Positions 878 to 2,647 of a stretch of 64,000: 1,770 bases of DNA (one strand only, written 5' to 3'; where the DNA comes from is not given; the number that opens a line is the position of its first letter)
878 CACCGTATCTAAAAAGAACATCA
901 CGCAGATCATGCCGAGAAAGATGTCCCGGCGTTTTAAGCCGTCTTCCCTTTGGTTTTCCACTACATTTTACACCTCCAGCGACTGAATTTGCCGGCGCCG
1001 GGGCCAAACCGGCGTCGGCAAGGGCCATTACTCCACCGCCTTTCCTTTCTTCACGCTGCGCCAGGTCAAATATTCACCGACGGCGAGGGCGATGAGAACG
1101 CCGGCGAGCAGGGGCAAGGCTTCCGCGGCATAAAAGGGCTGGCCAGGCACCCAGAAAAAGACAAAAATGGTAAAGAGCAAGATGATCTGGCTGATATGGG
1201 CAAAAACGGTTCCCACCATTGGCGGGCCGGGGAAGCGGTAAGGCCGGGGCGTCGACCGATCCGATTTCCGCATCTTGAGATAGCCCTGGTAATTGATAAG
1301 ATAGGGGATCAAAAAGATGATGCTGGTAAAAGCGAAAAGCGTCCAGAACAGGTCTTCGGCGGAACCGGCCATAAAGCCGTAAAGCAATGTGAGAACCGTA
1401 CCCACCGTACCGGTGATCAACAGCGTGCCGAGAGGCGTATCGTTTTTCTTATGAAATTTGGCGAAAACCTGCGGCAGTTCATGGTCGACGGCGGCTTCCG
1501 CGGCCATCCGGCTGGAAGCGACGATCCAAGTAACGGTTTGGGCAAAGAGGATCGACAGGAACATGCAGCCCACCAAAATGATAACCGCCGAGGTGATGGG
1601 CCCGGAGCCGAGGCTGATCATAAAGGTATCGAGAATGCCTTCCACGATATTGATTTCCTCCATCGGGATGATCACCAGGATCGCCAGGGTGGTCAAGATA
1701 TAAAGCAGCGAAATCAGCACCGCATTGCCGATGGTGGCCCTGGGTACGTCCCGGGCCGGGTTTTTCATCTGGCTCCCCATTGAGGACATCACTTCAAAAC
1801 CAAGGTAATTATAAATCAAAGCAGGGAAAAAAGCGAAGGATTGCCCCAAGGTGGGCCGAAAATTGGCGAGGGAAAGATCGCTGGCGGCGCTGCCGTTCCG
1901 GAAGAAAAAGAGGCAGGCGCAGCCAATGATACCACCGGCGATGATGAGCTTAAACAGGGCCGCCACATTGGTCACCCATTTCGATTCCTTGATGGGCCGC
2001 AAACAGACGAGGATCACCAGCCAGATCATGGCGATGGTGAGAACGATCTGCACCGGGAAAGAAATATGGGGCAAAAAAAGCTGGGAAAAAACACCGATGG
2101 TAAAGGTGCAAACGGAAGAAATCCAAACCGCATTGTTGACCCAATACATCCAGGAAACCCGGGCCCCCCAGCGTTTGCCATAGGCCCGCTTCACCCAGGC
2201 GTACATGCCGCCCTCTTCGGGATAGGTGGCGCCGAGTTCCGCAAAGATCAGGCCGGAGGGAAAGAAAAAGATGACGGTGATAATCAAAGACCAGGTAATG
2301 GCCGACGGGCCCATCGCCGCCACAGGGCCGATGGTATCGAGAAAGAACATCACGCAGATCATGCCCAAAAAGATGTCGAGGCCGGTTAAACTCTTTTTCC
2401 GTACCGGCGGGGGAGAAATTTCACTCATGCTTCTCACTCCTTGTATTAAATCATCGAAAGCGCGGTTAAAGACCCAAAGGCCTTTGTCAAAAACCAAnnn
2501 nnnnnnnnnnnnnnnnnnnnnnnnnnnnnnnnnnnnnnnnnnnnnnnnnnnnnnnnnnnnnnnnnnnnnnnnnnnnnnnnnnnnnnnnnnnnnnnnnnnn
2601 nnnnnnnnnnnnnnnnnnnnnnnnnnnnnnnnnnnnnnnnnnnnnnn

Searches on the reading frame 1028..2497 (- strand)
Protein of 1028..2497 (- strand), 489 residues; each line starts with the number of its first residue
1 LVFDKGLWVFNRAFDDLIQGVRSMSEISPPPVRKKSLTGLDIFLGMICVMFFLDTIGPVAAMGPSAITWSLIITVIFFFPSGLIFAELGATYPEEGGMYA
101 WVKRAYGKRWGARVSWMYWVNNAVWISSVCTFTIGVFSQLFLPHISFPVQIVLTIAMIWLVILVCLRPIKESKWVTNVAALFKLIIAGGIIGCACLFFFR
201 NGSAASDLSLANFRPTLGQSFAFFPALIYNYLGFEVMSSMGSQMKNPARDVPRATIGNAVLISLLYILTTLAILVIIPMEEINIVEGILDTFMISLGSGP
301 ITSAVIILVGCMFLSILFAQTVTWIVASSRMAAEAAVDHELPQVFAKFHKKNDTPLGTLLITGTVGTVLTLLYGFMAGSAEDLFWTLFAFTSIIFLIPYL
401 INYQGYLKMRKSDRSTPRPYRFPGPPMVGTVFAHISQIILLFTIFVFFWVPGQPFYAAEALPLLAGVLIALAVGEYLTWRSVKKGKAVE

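Call 3: search_protein_families(library=pfam, proteins=[window:1028-2497:-])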
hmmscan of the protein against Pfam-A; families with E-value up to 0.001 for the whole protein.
window:1028-2497:- (489 aa): 2 families
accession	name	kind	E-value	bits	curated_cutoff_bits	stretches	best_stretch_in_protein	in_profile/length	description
PF13520.12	AA_permease_2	-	5e-56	190.9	27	1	55-461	23-417/427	Amino acid permease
PF00324.27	AA_permease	-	1.1e-32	113.8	24.6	1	44-465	8-443/470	Amino acid permease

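Call 4: search_protein_families(library=ncbifam, proteins=[window:1028-2497:-])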
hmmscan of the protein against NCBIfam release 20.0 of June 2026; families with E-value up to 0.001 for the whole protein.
window:1028-2497:- (489 aa): 21 families
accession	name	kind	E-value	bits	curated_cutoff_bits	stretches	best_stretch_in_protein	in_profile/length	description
TIGR03813.2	Gln_GABA_anti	equivalog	1.4e-42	146.3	650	1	52-453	19-427/479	glutamine/gamma-aminobutyrate antiporter GadC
NF053662.1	Glu_GABA_anti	equivalog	8.9e-42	143.6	640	1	53-443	18-408/468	glutamate/gamma-aminobutyrate antiporter GadC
NF040513.1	antiport_TyrP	equivalog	1.1e-38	133.1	630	1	51-450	19-421/465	tyrosine-tyramine antiporter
TIGR00910.1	2A0307_GadC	equivalog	1.3e-29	103.3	673.5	1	59-451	35-434/511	glutamate/gamma-aminobutyrate antiporter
TIGR00909.1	2A0306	subfamily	1.5e-29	103.2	556.8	1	52-441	24-404/429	amino acid transporter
NF007929.0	PRK10644.1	equivalog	2.7e-28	98.9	574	1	59-402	35-368/445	arginine/agmatine antiporter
TIGR00905.1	2A0302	subfamily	4.2e-27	95.1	409.05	1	60-431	35-390/473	basic amino acid/polyamine antiporter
NF011775.0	PRK15238.1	equivalog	9.7e-22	77.4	400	1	48-445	21-454/500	glutamate/gamma-aminobutyrate family transporter YjeM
NF008245.0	PRK11021.1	equivalog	2.2e-21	76.4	284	1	51-401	27-358/419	L-methionine/branched-chain amino acid transporter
TIGR00911.1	2A0308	subfamily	8.9e-20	70.6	701.8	1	62-441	80-445/505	L-type amino acid transporter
NF008466.1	PRK11357.1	equivalog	7.3e-18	64.7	800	1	59-453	35-418/446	fructoselysine/psicoselysine transporter FrlA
NF053761.1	BrChAATpBcaP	equivalog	1e-17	64.3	690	1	36-444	23-429/460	branched-chain amino acid transporter BcaP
NF007938.0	PRK10655.1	equivalog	6.3e-17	61.9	409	1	70-418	43-382/438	putrescine-ornithine antiporter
TIGR04299.1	antiport_PotE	equivalog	8.4e-16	58.2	560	1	62-414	34-376/430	putrescine-ornithine antiporter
TIGR00907.1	2A0304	subfamily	3.3e-15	56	598.3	1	58-454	40-446/482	amino acid permease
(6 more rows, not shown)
